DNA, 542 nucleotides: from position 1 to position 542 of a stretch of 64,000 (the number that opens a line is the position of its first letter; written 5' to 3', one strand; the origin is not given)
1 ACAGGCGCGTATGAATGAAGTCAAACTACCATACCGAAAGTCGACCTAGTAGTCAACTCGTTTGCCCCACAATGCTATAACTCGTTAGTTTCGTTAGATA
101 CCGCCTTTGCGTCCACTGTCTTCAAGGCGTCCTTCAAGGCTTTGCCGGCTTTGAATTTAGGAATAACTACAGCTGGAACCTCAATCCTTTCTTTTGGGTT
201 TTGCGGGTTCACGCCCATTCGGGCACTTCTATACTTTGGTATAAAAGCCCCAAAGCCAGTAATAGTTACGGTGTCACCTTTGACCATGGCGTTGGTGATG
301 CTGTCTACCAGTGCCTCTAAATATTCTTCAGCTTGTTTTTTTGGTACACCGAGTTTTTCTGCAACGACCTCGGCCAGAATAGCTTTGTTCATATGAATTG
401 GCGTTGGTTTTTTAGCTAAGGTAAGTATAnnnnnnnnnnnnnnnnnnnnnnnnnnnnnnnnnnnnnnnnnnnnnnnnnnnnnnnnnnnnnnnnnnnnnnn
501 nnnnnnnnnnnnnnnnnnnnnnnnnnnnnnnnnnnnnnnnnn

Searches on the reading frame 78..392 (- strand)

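Call 46: search_protein_families(library=pfam, proteins=[window:78-392:-], max_evalue=0.00001)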
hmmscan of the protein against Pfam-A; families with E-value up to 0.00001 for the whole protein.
window:78-392:- (105 aa): 1 family
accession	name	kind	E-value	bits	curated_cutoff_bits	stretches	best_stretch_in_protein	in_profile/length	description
PF00216.26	Bac_DNA_binding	-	1.3e-25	89.8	22.4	1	1-90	1-89/90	Bacterial DNA-binding protein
